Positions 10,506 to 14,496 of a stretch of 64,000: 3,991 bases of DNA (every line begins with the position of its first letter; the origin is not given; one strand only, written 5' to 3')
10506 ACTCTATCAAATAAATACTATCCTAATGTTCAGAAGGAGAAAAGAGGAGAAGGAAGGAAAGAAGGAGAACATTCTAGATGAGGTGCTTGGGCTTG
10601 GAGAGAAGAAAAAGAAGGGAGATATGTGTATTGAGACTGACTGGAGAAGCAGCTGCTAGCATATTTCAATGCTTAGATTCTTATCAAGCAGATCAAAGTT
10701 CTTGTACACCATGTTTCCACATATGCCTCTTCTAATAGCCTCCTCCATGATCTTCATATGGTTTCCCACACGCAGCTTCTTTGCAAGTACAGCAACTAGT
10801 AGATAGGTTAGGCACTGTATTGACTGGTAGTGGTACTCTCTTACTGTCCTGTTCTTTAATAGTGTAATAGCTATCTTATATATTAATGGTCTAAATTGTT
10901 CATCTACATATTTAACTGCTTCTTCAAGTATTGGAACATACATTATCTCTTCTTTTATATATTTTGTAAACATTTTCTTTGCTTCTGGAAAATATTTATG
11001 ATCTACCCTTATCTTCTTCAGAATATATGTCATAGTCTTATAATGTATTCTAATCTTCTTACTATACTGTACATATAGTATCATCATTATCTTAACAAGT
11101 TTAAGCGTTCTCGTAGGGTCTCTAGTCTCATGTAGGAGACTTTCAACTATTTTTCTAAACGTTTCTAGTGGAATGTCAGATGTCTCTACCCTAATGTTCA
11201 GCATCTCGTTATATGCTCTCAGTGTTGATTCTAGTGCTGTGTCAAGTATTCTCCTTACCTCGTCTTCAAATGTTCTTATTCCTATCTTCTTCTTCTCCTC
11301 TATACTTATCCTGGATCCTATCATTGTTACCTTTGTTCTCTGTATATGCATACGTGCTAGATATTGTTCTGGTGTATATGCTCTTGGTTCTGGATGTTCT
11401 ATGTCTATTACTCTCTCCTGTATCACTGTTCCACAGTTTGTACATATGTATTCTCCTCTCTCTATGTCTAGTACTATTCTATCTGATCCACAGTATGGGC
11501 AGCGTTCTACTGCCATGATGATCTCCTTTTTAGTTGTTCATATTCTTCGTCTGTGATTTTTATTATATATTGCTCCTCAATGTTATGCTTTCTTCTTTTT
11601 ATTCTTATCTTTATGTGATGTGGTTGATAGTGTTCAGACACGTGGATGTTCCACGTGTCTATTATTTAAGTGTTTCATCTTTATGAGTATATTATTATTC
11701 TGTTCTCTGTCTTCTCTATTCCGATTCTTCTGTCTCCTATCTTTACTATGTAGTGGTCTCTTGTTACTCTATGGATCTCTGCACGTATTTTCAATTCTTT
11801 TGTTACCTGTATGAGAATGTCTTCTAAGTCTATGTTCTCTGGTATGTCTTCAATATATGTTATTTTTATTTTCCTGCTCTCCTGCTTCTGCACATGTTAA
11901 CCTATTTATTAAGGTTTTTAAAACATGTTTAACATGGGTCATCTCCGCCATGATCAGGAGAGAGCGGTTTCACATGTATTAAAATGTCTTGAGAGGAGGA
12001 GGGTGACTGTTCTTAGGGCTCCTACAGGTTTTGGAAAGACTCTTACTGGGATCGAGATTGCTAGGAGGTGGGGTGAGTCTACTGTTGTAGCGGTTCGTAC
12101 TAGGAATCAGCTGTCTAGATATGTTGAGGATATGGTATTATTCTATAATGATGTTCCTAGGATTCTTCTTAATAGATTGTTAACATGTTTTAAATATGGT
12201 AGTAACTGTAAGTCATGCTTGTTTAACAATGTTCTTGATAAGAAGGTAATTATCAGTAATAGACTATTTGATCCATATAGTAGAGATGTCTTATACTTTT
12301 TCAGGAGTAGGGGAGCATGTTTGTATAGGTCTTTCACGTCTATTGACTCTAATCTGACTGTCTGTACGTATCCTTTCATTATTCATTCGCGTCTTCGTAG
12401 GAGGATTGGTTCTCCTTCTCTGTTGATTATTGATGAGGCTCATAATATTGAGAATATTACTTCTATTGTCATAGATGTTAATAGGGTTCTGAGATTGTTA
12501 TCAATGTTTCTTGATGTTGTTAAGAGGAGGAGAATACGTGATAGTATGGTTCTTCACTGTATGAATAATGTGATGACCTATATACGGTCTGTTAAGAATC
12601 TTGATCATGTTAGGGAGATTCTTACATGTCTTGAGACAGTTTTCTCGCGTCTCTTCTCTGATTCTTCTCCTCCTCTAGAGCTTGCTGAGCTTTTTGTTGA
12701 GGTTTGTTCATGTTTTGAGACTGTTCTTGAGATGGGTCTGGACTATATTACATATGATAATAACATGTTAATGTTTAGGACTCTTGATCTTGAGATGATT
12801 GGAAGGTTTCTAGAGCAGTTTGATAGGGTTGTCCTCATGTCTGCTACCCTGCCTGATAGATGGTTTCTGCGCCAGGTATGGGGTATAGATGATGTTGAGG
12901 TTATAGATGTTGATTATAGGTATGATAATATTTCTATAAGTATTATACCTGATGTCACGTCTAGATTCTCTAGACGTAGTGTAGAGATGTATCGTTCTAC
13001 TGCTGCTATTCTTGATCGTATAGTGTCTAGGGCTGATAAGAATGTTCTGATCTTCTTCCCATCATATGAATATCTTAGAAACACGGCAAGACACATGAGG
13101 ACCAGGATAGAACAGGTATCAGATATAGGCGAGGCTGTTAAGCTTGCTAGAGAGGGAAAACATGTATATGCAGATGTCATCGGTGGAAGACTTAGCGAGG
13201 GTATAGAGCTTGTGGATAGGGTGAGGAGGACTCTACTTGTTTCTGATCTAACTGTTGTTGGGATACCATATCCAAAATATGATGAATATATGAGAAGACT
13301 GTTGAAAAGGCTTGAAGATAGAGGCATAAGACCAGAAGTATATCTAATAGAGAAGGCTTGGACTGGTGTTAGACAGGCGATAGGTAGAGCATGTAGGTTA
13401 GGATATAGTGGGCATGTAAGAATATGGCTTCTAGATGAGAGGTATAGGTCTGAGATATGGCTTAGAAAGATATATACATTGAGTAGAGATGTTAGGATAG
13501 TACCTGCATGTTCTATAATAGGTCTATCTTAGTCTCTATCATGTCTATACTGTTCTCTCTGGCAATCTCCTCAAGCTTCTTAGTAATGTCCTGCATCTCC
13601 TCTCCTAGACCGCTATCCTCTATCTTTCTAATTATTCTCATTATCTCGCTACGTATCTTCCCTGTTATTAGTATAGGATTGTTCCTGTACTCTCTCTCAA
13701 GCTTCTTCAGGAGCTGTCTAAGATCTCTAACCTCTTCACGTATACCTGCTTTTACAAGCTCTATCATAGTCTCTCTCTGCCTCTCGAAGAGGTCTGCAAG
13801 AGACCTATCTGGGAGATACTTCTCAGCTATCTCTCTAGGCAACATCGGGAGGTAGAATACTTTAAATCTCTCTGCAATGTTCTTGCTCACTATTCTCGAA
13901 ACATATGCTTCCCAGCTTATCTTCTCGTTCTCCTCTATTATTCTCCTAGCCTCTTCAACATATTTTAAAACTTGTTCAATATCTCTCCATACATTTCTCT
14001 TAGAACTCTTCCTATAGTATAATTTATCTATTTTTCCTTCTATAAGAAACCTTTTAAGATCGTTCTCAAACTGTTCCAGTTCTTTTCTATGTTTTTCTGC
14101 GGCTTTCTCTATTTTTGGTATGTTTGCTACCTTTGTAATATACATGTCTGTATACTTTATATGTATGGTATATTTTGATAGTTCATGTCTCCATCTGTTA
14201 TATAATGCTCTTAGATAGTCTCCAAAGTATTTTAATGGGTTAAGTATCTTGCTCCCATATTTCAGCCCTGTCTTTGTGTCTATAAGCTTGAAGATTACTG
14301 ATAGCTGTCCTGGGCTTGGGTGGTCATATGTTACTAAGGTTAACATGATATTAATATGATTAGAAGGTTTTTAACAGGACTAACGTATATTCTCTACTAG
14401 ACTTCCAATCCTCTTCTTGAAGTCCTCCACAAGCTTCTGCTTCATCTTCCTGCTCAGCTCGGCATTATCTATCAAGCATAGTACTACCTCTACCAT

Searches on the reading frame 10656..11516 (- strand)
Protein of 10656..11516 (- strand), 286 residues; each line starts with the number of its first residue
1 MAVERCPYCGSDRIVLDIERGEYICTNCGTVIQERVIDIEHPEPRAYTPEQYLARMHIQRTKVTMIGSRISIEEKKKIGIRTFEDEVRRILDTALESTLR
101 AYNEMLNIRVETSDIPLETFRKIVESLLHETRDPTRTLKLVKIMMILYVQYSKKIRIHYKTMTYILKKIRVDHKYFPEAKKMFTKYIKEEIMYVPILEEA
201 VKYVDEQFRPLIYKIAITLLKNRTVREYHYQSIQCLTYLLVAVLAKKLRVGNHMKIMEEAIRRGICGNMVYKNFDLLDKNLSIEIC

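Call 28: search_protein_families(library=pfam, proteins=[window:10656-11516:-], max_evalue=0.01)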
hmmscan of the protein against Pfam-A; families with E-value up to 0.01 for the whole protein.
window:10656-11516:- (286 aa): 3 families
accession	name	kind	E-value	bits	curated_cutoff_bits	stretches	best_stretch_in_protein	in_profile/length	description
PF08271.17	Zn_Ribbon_TF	-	1.4e-13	50.6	29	1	5-38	2-35/43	TFIIB zinc-binding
PF22109.2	Zn_ribbon_tTFIIB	-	0.00033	20.9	28.6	1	5-32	11-39/40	Transcription factor IIB, zinc ribbon, Trypanosome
PF13248.11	Zn_ribbon_3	-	0.0026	17.6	27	0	24-32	4-12/26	zinc-ribbon domain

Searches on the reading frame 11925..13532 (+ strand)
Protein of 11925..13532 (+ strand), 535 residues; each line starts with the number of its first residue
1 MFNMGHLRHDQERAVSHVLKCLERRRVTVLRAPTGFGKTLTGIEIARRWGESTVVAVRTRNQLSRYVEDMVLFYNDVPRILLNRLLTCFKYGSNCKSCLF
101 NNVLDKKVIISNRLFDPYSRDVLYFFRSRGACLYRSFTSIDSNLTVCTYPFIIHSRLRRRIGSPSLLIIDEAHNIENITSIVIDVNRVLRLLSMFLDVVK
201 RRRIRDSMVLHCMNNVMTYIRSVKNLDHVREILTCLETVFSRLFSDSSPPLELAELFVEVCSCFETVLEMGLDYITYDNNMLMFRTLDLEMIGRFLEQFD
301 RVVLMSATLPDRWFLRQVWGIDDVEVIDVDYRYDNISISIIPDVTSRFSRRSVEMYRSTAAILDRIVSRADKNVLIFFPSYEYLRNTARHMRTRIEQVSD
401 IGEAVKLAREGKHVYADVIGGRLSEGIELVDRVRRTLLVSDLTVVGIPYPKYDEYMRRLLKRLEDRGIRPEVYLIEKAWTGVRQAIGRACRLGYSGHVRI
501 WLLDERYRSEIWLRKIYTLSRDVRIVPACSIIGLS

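Call 8: search_protein_families(library=pfam, proteins=[window:11925-13532:+], max_evalue=0.01)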
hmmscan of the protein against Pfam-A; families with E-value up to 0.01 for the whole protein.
window:11925-13532:+ (535 aa): 7 families
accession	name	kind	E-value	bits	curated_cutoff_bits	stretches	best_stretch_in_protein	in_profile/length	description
PF13307.12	Helicase_C_2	-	8.9e-15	55.6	25.3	1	365-516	3-163/170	Helicase C-terminal domain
PF00270.35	DEAD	-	5e-08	33.3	26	0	10-42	3-32/167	DEAD/DEAH box helicase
PF04851.21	ResIII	-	7.6e-08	32.9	22.5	1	6-177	3-139/164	Type III restriction enzyme, res subunit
PF06733.21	DEAD_2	-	3.6e-05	23.9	21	1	127-180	101-160/172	DEAD_2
PF13401.12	AAA_22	-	0.00056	20.7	27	0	158-203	80-113/130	AAA domain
PF20720.3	nSTAND3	-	0.0026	17.9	27.2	0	13-76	5-73/155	Novel STAND NTPase 3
PF13604.12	AAA_30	-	0.0064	16.7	27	0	7-52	2-45/191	AAA domain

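Call 73: search_protein_families(library=ncbifam, proteins=[window:11925-13532:+], max_evalue=0.1)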
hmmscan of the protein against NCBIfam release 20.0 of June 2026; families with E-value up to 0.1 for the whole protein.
window:11925-13532:+ (535 aa): 8 families
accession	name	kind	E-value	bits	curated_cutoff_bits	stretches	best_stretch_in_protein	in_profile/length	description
TIGR00604.1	rad3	subfamily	3.1e-23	82.3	246.95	3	418-510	590-679/706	DNA repair helicase (rad3)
TIGR01407.1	dinG_rel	hypoth_equivalog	6.4e-12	44.5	547.7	1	290-506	625-853/889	putative DnaQ family exonuclease/DinG family helicase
NF005981.0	PRK08074.1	equivalog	6.4e-09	34.4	789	1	293-396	667-778/931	ATP-dependent DNA helicase DinG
TIGR03117.2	cas_csf4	equivalog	1.2e-07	30.3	400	2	8-68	130-194/800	type IV CRISPR-associated DEAD/DEAH-box helicase Csf4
NF053712.1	repair_DEAH_YoaA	equivalog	1.5e-07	30.6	680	2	7-62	19-74/630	DNA repair helicase YoaA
TIGR01587.1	cas3_core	equivalog_domain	0.00011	21.4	102.45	0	28-47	2-21/358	CRISPR-associated helicase Cas3'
NF005569.0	PRK07246.1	equivalog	0.00046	18.6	794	1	165-512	438-789/820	bifunctional DnaQ family exonuclease/ATP-dependent helicase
NF008729.0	PRK11747.1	equivalog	0.0012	17.4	598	0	8-56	27-84/703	ATP-dependent DNA helicase DinG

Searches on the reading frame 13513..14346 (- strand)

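Call 8: search_protein_families(library=pfam, proteins=[window:13513-14346:-], max_evalue=0.01)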
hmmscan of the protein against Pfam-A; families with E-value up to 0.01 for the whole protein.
window:13513-14346:- (277 aa): 1 family
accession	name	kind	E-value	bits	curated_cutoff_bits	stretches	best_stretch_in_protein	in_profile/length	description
PF09921.14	DUF2153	-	0.0038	17.5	23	1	175-231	59-114/123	Uncharacterized protein conserved in archaea (DUF2153)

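Call 60: search_protein_families(library=phrogs, proteins=[window:13513-14346:-], max_evalue=0.01)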
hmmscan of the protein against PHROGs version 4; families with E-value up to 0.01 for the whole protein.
window:13513-14346:- (277 aa): 0 families
